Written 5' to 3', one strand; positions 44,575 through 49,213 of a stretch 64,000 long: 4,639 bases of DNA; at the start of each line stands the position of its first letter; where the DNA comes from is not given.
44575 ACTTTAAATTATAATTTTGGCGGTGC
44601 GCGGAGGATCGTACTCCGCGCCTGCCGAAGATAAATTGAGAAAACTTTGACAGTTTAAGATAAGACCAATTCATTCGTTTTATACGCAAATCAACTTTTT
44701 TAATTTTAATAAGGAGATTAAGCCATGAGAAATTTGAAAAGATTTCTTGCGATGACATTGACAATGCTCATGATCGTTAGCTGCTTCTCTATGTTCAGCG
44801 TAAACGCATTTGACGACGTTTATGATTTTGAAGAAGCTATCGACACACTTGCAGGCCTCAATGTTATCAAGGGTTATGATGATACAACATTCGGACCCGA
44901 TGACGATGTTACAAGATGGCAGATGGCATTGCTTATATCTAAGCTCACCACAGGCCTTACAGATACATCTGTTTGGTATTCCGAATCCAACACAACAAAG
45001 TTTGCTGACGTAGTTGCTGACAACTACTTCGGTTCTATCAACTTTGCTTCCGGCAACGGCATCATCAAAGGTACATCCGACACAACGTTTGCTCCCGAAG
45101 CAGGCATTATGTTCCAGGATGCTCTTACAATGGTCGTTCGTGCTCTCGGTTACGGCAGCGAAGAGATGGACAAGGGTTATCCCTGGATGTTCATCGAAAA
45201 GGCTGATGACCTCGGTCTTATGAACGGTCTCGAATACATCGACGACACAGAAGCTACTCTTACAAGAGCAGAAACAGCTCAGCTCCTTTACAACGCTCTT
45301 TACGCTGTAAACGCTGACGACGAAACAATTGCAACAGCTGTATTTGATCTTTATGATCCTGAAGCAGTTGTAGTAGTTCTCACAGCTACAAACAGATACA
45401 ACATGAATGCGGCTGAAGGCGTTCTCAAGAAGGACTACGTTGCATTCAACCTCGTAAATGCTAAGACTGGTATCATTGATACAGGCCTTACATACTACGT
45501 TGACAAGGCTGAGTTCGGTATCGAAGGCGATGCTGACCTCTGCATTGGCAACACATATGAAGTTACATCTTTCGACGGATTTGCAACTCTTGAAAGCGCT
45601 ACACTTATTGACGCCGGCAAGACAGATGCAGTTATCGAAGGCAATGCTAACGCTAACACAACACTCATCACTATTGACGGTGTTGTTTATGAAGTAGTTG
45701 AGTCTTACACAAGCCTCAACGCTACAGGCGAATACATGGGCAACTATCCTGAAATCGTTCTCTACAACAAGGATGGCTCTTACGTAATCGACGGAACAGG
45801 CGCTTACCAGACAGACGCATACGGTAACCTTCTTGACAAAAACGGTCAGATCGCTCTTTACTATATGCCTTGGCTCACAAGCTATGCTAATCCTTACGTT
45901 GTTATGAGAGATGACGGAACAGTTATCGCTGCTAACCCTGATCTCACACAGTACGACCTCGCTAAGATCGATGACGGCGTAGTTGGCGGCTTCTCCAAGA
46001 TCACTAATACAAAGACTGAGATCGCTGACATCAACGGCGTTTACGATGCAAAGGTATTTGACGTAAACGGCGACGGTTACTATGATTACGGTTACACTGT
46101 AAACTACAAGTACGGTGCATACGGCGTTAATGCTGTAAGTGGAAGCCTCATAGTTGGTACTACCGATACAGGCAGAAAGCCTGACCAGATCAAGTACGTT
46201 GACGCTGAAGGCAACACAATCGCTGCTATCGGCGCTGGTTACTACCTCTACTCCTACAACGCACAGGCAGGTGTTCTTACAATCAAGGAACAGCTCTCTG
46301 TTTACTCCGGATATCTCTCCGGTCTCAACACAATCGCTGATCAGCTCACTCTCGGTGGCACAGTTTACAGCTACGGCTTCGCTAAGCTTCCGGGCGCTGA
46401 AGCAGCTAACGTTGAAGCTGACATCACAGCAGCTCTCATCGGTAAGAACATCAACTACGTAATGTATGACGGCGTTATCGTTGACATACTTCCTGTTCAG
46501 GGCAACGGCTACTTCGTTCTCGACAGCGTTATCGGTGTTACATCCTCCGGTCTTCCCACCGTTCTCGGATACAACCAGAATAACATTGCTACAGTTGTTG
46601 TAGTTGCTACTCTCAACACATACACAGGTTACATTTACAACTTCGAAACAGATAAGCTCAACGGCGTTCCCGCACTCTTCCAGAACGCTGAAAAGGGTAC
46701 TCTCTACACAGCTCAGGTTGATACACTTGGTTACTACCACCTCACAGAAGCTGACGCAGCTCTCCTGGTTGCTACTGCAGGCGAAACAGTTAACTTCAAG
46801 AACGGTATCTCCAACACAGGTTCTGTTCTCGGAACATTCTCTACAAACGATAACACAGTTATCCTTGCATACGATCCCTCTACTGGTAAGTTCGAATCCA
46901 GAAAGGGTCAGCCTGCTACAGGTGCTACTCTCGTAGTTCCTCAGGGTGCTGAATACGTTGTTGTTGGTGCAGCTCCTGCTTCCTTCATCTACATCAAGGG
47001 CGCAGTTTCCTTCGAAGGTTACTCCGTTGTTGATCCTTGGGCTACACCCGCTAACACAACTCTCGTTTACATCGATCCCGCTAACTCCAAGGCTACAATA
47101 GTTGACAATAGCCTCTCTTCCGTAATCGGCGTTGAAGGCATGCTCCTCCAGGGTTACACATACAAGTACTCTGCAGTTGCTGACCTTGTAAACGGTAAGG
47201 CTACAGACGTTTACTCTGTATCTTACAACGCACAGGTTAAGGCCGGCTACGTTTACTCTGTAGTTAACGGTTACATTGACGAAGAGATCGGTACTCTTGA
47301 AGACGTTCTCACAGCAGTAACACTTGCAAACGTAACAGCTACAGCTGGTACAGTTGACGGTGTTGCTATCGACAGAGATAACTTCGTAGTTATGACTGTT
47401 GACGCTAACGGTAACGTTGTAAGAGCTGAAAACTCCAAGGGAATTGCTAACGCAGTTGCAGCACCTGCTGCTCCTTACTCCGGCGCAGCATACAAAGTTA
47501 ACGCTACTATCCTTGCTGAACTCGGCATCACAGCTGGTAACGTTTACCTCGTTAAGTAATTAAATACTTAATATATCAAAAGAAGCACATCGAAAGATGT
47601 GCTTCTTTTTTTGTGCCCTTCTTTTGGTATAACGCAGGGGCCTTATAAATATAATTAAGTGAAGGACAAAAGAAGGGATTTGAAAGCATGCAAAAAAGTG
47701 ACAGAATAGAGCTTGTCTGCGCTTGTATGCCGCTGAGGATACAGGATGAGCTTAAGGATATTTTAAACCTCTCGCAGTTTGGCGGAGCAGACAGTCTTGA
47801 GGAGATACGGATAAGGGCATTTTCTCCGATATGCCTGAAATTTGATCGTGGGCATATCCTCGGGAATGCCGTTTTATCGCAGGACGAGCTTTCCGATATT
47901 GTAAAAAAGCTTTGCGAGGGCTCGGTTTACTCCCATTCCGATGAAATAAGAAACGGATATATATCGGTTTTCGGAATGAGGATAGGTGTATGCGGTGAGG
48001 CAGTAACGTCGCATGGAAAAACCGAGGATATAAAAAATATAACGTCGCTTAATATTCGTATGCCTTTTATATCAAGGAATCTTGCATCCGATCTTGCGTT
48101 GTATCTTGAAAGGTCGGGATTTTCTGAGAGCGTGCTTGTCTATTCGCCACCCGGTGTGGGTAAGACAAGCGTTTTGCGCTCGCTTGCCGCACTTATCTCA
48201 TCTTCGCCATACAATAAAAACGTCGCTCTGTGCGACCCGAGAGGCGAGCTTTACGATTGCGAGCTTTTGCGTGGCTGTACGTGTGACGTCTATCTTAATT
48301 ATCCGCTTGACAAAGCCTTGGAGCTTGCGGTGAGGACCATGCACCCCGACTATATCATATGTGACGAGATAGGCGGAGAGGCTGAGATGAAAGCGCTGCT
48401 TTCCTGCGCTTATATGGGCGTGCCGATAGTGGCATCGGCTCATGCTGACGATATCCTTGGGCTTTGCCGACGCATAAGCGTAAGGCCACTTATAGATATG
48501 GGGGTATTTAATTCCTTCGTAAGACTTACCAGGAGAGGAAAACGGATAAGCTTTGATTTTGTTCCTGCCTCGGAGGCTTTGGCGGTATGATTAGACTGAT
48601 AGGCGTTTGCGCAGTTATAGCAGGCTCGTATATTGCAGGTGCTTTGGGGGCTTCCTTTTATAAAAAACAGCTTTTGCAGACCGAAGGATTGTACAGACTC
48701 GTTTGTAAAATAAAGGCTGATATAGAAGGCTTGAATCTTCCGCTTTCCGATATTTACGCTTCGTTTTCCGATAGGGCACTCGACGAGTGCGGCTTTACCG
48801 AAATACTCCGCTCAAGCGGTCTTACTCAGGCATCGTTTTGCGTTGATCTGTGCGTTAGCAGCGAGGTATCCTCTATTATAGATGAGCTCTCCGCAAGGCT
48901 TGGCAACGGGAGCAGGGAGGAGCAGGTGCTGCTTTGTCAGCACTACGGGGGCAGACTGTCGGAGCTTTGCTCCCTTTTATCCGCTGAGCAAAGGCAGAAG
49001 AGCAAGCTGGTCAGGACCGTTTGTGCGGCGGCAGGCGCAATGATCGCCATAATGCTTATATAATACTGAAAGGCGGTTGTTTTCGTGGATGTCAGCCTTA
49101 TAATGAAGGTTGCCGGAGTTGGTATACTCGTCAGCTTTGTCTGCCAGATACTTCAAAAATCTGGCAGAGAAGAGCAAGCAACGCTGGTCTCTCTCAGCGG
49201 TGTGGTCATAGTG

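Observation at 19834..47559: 28-kb locus of differently anchored giant multimodular surface proteins plus S-layer paralogs: candidate novel cell-surface glycan-processing system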

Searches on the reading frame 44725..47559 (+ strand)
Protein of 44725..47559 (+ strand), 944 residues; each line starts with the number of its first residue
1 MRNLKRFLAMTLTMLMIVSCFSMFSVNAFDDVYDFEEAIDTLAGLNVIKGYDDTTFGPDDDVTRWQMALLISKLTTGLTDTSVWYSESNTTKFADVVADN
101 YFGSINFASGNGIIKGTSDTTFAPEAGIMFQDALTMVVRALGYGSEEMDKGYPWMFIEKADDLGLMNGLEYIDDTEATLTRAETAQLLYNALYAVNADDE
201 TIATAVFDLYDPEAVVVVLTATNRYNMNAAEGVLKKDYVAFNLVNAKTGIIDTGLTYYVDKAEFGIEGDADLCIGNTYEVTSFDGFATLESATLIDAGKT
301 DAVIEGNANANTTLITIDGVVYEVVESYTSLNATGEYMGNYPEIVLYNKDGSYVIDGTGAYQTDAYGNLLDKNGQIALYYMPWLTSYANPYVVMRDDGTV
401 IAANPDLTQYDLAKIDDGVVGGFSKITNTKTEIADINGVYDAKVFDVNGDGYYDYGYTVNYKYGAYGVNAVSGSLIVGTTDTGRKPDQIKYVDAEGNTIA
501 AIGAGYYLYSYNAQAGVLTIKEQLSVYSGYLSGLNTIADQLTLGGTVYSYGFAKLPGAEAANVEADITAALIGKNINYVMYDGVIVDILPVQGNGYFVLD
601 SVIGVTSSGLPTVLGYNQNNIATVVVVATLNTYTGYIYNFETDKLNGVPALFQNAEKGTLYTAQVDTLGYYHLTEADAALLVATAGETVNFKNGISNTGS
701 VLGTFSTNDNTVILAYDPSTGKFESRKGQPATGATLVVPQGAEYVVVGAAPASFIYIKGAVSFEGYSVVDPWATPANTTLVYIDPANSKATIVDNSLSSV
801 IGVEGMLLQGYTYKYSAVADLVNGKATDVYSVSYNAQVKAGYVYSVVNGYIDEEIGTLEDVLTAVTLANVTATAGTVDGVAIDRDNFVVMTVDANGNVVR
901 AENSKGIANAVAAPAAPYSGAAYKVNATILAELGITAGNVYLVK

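Call 4: search_protein_families(library=pfam, proteins=[window:44725-47559:+], max_evalue=0.01)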
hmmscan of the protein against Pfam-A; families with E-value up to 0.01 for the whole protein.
window:44725-47559:+ (944 aa): 1 family
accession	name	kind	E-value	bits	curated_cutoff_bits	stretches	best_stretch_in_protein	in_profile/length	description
PF00395.25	SLH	-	9e-12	45.2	20.8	2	29-68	2-44/44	S-layer homology domain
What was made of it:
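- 44725..47559 (+): S2, 944 aa. Signal peptide, three SLH repeats (44809-45324), S-layer-type core, no CBM-like module. Strong terminator after it. Pfam SLH 9e-12 (call 4).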

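Call 19: search_protein_families(library=ncbifam, proteins=[window:44725-47559:+], max_evalue=0.001)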
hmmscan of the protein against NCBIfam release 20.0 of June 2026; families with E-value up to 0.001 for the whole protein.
window:44725-47559:+ (944 aa): 1 family
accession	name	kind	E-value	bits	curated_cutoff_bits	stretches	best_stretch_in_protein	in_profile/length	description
NF033190.2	inl_like_NEAT_1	exception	2e-07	29.7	1275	1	35-137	591-686/754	NEAT domain-containing leucine-rich repeat protein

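Call 70: find_homologous_proteins(query=window:44725-47556:+, max_evalue=0.00001)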
Query window:44725-47556:+ (944 aa): 148 proteins with E <= 0.00001 among 8000 candidates; the best 120 are listed.
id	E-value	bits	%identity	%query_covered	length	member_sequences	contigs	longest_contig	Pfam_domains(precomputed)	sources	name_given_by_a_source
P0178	0.0e+0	2048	100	100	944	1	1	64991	PF00395.26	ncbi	-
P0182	0.0e+0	1849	90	100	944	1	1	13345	PF00395.26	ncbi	-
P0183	6.1e-257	873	50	96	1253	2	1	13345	PF00395.26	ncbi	-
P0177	1.8e-255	868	49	98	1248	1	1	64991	PF00395.26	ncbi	-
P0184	1.1e-152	528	41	91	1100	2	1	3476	PF00395.26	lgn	-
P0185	4.0e-138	480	38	91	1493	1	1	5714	PF00395.26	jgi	jgi:hypothetical protein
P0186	1.6e-137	478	37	96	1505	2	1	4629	PF00395.26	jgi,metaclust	metaclust:\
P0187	1.6e-132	462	37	91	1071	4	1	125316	PF00395.26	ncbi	ncbi:MAG: S-layer homology domain-containing protein [Eubacteriales bacterium]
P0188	5.3e-132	460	38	91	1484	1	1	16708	PF00395.26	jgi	-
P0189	1.8e-129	452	37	91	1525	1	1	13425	PF09479.17,PF18998.7,PF00395.26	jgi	-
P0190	2.9e-126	441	36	91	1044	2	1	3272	PF00395.26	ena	-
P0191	2.9e-125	438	36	95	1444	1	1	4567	PF00395.26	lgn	-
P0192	9.0e-125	436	37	96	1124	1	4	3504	PF00395.26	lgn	-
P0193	8.3e-120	420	37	91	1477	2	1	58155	PF00395.26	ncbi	-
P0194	1.1e-107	379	37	91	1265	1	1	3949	PF00395.26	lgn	-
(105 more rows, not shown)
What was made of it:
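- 44725..47559 (+): 148 homologues, those named being called S-layer homology domain-containing proteins of Eubacteriales/Clostridia MAGs (call 70).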

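Call 71: find_encoding_contigs(protein=P0182, flank=10000, max_places=2)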
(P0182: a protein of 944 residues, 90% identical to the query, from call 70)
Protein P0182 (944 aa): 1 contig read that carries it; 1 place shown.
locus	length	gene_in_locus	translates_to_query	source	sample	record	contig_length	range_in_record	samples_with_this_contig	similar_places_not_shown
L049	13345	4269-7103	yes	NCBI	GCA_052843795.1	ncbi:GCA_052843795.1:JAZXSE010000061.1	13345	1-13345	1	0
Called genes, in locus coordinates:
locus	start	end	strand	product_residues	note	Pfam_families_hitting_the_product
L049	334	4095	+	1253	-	PF00395:SLH (faint)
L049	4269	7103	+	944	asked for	PF00395:SLH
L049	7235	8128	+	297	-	PF19568:Spore_III_AA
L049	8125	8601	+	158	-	PF09548:Spore_III_AB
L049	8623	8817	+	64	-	PF06686:SpoIIIAC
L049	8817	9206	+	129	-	PF06686:SpoIIIAC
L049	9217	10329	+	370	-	PF09546:Spore_III_AE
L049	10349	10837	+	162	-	PF09581:Spore_III_AF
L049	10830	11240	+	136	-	-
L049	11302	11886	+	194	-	PF12685:SpoIIIAH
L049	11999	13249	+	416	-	PF00994:MoCF_biosynth, PF18146:CinA_KH, PF02464:CinA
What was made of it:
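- The SLH pair plus spoIIIA synteny is conserved in the sister genome (call 71).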

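Call 72: find_encoding_contigs(protein=P0187, flank=10000, max_places=2)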
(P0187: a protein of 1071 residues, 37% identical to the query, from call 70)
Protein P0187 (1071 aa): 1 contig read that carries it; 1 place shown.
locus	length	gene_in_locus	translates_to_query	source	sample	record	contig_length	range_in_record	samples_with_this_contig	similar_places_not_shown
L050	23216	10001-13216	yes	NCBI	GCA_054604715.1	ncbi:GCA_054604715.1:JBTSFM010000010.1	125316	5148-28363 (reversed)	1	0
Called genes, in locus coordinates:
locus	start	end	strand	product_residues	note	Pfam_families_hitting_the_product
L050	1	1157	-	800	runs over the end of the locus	-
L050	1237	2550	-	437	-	PF02056:Glyco_hydro_4, PF11975:Glyco_hydro_4C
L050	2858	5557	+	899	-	PF00395:SLH (faint)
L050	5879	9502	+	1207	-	PF00395:SLH (faint)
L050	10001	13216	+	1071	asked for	PF00395:SLH (faint)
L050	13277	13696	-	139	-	PF08211:dCMP_cyt_deam_2, PF00383:dCMP_cyt_deam_1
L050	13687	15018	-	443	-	PF02885:Glycos_trans_3N, PF00591:Glycos_transf_3, PF07831:PYNP_C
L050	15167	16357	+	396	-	PF01120:Alpha_L_fucos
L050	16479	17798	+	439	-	PF01229:Glyco_hydro_39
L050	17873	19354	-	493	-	-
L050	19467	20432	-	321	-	PF21948:LplA-B_cat, PF03099:BPL_LplA_LipB, PF10437:Lip_prot_lig_C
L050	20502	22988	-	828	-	PF00676:E1_dh, PF02779:Transket_pyr, PF02780:Transketolase_C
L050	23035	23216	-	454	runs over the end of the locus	PF01266:DAO (faint), PF03486:HI0933_like (faint), PF07992:Pyr_redox_2, PF12831:FAD_oxidored (faint), PF13450:NAD_binding_8 (faint), PF13738:Pyr_redox_3, PF00070:Pyr_redox, PF02852:Pyr_redox_dim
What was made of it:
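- SLH arrays occur without GH5 elsewhere (call 72). SLH paralog arrays exist without GH5 (call 72).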

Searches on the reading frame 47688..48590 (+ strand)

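Call 8: search_protein_families(library=pfam, proteins=[window:47688-48590:+], max_evalue=0.001)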
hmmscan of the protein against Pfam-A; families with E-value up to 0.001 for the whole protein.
window:47688-48590:+ (300 aa): 2 families
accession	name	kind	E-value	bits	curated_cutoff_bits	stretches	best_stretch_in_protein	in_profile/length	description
PF19568.5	Spore_III_AA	-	8e-33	114.3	27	1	34-285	26-291/306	Sporulation stage III, protein AA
PF13191.12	AAA_16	-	9.4e-05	23.4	32.6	1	135-173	11-51/167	AAA ATPase domain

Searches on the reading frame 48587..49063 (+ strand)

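Call 8: search_protein_families(library=pfam, proteins=[window:48587-49063:+], max_evalue=0.001)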
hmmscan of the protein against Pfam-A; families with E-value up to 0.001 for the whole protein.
window:48587-49063:+ (158 aa): 1 family
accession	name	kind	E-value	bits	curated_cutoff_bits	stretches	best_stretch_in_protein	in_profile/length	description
PF09548.15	Spore_III_AB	-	4.3e-16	59.8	32.5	1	4-158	2-170/170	Stage III sporulation protein AB (spore_III_AB)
